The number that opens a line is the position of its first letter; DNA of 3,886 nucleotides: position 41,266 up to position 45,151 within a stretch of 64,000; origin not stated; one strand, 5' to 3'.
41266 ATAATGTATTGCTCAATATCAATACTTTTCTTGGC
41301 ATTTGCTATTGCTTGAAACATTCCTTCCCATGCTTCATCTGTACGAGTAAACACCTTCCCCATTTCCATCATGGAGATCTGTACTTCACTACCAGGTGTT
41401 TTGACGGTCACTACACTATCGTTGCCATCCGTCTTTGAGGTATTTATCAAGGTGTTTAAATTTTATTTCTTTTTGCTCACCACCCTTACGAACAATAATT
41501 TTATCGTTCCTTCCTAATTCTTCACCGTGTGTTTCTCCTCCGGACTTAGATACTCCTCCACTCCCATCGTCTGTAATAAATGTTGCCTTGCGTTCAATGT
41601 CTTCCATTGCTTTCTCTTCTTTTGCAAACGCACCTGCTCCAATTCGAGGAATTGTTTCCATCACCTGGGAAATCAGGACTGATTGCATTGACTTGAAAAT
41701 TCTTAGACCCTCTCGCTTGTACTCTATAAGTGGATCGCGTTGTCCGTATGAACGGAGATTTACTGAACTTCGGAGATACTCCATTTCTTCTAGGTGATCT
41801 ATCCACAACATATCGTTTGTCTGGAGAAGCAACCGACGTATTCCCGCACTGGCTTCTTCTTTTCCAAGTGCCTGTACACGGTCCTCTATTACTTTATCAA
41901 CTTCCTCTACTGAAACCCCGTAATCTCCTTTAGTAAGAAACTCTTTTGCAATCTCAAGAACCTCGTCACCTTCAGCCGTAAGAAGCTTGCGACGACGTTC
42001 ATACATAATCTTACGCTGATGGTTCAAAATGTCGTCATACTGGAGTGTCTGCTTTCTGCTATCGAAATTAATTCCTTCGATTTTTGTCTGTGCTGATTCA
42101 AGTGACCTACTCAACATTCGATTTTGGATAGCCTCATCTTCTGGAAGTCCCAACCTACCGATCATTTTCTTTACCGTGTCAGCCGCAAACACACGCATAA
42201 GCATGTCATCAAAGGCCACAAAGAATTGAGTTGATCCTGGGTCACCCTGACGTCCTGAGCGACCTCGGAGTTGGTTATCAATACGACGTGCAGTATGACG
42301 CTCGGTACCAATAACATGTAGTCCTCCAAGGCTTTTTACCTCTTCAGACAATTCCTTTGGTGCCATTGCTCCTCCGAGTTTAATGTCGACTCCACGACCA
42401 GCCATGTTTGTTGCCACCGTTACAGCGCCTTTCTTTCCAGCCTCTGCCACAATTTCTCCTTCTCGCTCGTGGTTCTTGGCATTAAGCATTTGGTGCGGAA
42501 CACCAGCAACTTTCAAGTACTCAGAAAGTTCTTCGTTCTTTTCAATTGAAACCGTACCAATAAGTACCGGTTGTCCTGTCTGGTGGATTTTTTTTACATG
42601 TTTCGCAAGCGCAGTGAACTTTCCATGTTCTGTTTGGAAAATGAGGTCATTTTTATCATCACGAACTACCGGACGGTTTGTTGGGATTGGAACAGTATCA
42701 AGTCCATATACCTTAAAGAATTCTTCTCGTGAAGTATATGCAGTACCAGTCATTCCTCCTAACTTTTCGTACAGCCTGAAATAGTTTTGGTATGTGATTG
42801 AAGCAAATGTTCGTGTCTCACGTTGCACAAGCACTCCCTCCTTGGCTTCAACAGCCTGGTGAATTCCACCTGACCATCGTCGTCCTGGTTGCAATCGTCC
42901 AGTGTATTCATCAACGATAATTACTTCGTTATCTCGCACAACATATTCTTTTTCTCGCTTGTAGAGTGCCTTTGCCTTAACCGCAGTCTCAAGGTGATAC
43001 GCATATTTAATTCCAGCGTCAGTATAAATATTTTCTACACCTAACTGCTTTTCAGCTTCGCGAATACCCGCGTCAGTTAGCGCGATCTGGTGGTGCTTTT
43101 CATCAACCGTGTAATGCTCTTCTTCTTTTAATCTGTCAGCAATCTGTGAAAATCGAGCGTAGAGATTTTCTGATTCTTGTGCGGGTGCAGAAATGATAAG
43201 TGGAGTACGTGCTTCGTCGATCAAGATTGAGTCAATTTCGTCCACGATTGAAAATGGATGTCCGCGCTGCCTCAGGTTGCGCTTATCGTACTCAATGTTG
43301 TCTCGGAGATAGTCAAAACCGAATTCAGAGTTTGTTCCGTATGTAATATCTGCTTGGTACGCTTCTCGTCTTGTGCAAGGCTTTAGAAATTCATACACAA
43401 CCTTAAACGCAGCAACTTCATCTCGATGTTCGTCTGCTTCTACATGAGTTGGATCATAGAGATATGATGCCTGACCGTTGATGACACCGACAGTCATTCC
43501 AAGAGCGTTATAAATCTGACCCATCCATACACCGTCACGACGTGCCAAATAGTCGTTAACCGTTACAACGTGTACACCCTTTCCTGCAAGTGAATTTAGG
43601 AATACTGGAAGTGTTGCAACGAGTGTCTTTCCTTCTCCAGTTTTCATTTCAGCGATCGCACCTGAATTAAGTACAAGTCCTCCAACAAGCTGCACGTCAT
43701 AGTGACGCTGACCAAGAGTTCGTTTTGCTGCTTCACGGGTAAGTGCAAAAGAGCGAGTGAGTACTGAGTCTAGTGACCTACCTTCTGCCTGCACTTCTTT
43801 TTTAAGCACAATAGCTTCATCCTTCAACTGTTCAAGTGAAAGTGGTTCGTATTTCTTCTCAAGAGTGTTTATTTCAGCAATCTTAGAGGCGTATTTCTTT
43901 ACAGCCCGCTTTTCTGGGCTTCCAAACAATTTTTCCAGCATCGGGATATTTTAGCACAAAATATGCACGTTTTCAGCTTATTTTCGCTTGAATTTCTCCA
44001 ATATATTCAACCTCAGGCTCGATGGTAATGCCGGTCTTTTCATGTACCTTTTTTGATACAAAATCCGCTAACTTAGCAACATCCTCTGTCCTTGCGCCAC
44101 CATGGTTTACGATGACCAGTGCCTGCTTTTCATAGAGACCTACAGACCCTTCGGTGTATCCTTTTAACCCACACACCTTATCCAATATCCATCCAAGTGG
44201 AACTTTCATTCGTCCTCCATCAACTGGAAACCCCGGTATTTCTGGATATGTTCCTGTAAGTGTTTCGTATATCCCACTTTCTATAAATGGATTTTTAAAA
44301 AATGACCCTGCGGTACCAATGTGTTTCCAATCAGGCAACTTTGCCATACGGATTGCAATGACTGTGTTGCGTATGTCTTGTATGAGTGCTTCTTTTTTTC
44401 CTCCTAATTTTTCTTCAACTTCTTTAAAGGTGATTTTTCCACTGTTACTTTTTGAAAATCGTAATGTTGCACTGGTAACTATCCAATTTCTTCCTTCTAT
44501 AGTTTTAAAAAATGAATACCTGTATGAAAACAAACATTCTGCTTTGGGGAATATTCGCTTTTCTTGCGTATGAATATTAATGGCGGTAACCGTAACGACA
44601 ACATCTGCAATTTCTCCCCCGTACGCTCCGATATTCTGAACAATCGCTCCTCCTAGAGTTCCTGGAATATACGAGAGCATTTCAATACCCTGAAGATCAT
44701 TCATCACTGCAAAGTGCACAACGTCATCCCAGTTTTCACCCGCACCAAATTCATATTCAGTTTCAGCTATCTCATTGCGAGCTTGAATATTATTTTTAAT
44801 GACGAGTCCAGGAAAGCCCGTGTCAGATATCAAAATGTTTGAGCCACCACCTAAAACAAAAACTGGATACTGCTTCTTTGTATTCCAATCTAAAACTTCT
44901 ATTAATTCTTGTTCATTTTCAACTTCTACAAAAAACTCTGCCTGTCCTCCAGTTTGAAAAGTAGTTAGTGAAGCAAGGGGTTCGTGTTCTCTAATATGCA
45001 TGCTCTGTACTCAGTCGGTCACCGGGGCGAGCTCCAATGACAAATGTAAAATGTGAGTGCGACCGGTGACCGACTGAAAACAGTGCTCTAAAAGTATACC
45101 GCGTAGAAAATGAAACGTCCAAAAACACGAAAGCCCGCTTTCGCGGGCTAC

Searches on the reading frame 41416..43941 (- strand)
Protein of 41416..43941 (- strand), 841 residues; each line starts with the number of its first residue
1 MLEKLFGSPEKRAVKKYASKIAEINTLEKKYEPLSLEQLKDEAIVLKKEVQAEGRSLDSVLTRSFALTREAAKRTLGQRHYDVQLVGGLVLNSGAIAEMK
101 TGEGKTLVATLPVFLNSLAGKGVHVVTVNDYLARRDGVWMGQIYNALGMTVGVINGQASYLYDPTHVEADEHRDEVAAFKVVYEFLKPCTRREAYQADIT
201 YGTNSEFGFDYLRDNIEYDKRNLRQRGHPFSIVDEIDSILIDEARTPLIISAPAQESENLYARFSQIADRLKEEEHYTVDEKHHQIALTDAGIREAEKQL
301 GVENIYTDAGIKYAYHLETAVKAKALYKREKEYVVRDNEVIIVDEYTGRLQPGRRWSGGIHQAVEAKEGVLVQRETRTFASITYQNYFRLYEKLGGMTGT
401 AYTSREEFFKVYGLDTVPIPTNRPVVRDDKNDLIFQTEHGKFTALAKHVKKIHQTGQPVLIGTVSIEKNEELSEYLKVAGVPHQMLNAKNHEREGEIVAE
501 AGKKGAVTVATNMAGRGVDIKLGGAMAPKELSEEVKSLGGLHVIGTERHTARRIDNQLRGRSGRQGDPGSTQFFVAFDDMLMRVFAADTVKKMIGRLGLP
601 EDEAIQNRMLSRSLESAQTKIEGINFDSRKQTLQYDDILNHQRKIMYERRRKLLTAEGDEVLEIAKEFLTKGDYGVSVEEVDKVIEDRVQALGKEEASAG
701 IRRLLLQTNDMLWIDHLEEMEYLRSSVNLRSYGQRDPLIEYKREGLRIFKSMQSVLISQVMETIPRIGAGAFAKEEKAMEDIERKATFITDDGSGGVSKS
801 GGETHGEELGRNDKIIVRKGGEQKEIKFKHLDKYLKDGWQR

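Call 92: search_protein_families(library=pfam, proteins=[window:41416-43941:-], max_evalue=0.00001)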
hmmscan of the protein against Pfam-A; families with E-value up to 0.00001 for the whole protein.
window:41416-43941:- (841 aa): 4 families
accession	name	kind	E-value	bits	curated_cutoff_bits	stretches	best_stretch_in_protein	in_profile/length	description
PF07517.20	SecA_DEAD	-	7.5e-117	390.2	24.6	1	3-408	2-289/290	SecA DEAD-like domain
PF21090.3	P-loop_SecA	-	7.4e-76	254.8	27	2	424-526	1-103/205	SecA P-loop domain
PF07516.18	SecA_SW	-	1.6e-40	139.8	26.7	2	679-764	113-196/200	SecA Wing and Scaffold domain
PF01043.26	SecA_PP_bind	-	1.3e-37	129.1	23.5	1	257-365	2-110/110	SecA preprotein cross-linking domain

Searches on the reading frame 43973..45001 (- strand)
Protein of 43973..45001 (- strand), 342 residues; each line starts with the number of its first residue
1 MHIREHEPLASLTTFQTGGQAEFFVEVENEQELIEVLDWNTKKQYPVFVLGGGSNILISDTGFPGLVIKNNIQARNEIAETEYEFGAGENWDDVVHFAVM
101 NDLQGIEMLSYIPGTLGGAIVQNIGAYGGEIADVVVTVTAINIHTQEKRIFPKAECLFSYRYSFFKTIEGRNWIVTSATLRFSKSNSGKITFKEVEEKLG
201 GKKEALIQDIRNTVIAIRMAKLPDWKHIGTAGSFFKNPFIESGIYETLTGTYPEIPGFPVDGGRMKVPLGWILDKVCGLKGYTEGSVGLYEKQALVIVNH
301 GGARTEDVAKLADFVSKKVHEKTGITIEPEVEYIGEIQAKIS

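Call 10: search_protein_families(library=pfam, proteins=[window:43973-45001:-], max_evalue=0.01)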
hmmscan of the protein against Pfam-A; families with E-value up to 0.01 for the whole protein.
window:43973-45001:- (342 aa): 2 families
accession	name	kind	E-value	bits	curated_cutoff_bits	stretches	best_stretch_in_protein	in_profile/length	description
PF02873.21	MurB_C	-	1.4e-23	83.4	27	1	210-334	2-99/99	UDP-N-acetylenolpyruvoylglucosamine reductase, C-terminal domain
PF01565.28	FAD_binding_4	-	6e-21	75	26.4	1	22-141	2-129/139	FAD binding domain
